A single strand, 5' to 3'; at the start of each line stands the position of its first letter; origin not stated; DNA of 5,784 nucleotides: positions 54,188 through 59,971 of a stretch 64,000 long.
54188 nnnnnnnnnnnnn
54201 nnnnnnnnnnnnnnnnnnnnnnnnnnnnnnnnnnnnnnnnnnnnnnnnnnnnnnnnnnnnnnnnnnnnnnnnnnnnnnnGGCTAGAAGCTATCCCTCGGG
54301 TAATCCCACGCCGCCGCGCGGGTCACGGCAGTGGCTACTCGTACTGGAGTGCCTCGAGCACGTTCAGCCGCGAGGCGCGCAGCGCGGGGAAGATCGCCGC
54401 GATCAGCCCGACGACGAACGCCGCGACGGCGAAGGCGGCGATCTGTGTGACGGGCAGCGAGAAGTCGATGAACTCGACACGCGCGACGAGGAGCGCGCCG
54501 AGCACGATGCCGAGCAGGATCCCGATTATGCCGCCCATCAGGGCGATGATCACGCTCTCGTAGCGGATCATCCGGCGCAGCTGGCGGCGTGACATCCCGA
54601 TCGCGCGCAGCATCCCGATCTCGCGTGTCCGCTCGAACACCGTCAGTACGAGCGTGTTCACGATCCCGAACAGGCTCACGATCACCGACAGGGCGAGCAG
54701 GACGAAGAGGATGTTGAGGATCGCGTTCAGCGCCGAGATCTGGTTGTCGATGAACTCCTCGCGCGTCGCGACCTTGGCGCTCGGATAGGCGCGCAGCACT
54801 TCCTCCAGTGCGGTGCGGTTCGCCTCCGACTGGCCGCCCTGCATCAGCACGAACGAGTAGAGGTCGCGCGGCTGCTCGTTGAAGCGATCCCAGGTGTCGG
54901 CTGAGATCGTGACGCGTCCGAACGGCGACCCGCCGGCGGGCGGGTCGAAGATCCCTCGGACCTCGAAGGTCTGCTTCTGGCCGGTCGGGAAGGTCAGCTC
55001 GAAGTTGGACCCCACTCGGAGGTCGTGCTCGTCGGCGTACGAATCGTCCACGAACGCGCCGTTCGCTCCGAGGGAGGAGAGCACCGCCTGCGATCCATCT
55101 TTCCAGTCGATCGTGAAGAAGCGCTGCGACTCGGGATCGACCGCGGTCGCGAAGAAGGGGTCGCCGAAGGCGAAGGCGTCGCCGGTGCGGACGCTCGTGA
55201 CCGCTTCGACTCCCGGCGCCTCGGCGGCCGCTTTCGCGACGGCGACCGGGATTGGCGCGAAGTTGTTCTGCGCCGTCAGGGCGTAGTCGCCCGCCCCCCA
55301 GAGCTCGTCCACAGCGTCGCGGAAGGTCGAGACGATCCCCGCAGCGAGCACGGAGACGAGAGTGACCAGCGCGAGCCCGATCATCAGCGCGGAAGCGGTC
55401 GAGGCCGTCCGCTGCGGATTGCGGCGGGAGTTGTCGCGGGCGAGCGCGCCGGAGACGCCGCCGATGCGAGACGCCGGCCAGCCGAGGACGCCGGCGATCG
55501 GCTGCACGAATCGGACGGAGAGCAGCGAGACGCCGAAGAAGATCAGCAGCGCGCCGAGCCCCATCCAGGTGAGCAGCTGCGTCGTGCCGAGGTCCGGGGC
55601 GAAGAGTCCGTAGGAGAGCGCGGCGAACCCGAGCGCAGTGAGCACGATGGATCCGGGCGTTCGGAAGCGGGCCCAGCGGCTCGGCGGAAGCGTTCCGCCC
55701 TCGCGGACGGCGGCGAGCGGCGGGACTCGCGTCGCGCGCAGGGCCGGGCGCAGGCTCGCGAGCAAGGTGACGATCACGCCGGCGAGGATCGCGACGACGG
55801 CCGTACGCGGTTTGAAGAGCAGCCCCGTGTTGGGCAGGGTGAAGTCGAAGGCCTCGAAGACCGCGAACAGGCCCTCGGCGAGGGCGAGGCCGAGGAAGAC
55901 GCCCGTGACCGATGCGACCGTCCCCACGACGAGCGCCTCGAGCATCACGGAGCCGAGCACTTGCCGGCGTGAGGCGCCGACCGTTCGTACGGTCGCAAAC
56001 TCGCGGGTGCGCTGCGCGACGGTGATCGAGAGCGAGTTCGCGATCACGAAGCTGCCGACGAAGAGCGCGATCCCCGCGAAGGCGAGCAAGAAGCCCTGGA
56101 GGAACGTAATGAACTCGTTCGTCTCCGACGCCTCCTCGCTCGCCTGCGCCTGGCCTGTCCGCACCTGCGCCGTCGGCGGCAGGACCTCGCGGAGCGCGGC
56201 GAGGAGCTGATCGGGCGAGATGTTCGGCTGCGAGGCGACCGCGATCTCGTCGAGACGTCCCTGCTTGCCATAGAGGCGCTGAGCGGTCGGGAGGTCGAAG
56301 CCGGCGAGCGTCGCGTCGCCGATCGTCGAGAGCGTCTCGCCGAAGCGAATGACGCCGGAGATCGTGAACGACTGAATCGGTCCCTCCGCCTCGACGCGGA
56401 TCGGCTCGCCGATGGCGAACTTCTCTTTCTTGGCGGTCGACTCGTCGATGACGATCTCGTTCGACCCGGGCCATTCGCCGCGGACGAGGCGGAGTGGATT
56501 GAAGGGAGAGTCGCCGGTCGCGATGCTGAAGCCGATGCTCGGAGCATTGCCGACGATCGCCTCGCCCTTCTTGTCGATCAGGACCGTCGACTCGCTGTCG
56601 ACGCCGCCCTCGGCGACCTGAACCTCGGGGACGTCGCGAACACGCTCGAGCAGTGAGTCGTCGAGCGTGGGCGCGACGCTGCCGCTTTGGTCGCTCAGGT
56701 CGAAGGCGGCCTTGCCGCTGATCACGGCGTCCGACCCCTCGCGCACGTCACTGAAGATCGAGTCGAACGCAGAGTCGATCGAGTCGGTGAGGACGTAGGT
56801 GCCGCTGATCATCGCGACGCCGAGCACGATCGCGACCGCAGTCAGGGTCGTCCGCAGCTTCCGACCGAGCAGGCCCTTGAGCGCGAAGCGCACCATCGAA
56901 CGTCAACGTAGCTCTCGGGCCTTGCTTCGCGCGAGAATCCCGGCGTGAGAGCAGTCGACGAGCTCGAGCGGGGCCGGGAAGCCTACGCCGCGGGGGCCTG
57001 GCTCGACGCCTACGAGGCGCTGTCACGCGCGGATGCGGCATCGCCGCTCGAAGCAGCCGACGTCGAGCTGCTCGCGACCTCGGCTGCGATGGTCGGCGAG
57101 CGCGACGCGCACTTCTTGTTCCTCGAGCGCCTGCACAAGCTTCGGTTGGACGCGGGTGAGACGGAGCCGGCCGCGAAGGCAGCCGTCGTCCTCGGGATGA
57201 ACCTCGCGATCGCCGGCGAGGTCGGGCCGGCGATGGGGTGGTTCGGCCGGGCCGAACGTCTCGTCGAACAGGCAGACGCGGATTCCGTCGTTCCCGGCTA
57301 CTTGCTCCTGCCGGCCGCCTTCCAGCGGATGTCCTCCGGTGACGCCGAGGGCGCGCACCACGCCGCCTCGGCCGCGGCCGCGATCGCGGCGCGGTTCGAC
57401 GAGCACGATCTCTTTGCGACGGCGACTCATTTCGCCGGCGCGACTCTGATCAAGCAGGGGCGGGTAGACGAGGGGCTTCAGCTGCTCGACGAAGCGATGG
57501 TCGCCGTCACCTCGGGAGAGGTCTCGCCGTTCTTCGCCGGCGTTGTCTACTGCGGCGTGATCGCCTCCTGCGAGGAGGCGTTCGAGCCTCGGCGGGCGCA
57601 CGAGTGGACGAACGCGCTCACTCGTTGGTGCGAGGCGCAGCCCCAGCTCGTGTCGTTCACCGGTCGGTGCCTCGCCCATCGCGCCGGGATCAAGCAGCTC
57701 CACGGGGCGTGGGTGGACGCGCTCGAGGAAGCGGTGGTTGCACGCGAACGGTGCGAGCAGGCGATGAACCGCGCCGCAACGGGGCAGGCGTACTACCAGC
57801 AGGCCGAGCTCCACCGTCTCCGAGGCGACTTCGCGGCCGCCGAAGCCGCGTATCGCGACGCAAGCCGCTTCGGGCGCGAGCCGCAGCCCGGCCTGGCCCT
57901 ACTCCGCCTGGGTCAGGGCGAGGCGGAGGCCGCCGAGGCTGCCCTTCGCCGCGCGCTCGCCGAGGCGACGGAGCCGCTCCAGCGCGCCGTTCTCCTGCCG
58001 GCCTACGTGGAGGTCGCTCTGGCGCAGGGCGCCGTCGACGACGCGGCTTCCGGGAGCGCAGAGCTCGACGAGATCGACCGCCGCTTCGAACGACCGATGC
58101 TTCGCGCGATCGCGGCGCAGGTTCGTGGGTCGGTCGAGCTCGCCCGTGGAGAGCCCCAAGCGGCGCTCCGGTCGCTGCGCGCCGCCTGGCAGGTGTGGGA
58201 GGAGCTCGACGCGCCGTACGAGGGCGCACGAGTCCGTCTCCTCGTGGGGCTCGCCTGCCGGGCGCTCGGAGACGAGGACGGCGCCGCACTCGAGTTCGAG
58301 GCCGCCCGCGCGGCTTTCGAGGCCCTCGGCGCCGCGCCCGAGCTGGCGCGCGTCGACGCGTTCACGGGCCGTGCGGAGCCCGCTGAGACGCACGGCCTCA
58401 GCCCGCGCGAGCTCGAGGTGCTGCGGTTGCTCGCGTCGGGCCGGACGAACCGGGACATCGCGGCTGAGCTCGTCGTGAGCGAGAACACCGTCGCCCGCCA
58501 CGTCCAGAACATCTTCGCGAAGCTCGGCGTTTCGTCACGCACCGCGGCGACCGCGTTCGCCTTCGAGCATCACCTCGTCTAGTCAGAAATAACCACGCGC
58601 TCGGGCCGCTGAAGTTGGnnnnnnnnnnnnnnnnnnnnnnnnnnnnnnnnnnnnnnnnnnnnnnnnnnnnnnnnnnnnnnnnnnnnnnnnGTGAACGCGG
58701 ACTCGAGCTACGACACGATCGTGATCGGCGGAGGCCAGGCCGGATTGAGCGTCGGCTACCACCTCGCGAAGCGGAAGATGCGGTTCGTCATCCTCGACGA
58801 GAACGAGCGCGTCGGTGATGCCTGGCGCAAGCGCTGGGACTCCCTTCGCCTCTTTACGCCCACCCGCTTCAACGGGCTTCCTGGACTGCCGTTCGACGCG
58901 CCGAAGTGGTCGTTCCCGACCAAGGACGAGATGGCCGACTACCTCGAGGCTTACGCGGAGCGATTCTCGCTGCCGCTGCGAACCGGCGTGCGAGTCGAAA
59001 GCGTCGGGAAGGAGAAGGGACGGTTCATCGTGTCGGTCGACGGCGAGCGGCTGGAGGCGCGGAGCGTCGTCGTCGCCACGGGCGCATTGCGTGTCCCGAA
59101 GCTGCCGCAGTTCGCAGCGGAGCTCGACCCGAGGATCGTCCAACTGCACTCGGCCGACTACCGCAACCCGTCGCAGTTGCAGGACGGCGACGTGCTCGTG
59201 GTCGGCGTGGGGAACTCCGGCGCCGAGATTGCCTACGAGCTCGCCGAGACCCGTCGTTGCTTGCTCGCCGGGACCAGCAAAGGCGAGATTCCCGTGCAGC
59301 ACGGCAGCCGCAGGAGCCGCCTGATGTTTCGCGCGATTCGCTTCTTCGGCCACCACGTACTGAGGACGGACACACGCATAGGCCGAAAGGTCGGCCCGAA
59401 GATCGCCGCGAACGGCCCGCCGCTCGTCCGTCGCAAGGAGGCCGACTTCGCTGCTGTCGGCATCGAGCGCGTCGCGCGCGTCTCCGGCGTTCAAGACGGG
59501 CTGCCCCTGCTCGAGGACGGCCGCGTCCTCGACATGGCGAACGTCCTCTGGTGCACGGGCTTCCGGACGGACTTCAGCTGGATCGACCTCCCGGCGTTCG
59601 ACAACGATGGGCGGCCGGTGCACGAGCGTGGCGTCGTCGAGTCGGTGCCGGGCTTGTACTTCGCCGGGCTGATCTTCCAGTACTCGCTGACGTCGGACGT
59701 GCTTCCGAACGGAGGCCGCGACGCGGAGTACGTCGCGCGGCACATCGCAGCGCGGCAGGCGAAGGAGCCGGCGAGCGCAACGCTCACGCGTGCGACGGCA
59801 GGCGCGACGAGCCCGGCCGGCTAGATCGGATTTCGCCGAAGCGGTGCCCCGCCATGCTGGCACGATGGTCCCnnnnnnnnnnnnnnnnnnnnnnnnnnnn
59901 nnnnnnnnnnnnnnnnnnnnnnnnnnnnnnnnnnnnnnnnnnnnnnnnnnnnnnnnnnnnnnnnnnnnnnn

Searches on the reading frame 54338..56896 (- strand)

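Call 81: search_protein_families(library=pfam, proteins=[window:54338-56896:-], max_evalue=0.00001)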
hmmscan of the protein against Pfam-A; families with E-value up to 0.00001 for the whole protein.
window:54338-56896:- (853 aa): 2 families
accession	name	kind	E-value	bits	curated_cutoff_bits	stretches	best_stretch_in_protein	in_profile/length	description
PF02687.27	FtsX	-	9.9e-38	129.3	25.5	2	732-845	2-119/120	FtsX-like permease C-terminal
PF12704.14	MacB_PCD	-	6.4e-30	105.4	27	2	16-237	1-206/207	MacB-like periplasmic core domain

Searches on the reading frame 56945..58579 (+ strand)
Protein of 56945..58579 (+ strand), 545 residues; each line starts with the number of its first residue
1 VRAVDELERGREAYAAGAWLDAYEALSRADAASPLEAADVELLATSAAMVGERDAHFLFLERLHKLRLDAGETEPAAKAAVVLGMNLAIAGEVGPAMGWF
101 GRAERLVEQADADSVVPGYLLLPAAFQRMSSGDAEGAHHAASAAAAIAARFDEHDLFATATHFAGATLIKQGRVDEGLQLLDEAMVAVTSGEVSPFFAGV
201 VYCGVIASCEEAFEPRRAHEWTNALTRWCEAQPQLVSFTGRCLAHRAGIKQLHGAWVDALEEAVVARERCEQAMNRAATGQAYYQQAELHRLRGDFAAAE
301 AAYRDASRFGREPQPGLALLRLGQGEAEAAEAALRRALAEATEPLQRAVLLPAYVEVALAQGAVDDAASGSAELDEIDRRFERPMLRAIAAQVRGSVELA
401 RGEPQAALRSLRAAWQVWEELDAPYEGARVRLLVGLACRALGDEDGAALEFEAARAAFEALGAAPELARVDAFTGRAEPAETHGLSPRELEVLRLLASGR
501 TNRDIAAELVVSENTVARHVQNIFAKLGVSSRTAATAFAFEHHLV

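Call 81: search_protein_families(library=pfam, proteins=[window:56945-58579:+], max_evalue=0.00001)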
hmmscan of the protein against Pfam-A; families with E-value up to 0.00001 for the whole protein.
window:56945-58579:+ (545 aa): 1 family
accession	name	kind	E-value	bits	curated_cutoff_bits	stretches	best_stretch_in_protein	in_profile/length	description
PF00196.25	GerE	-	6.6e-19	67.7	23.5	1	485-539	3-57/57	Bacterial regulatory proteins, luxR family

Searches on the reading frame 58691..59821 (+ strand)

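Call 81: search_protein_families(library=pfam, proteins=[window:58691-59821:+], max_evalue=0.00001)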
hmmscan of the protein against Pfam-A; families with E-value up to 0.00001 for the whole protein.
window:58691-59821:+ (377 aa): 10 families
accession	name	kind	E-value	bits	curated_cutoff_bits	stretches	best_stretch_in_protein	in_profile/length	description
PF13738.12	Pyr_redox_3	-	1.3e-35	123.6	30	1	10-187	1-186/305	Pyridine nucleotide-disulphide oxidoreductase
PF07992.20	Pyr_redox_2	-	1.4e-16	61.2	26.1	1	7-326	1-274/291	Pyridine nucleotide-disulphide oxidoreductase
PF13434.12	Lys_Orn_oxgnase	-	2.2e-15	57.1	21.3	1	73-187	89-210/339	L-lysine 6-monooxygenase/L-ornithine 5-monooxygenase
PF01266.30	DAO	-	2.6e-12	47.4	27.9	1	8-57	1-48/353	FAD dependent oxidoreductase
PF03486.20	HI0933_like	-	7.7e-10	39.1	50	0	79-138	109-170/244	HI0933-like protein Rossmann domain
PF00743.25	FMO-like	-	1.1e-09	37.8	22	1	71-198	76-216/532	Flavin-binding monooxygenase-like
PF13454.12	NAD_binding_9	-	4.9e-09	36.8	21.8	0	11-54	2-51/155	FAD-NAD(P)-binding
PF13450.12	NAD_binding_8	-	5.3e-07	30.3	21.9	0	11-42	1-32/68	NAD(P)-binding Rossmann-like domain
PF01946.23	Thi4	-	8.7e-07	28.8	26.2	0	7-39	18-51/235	Thi4 family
PF05834.18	Lycopene_cycl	-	1e-06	28.5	23.4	0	8-41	1-36/380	Lycopene cyclase protein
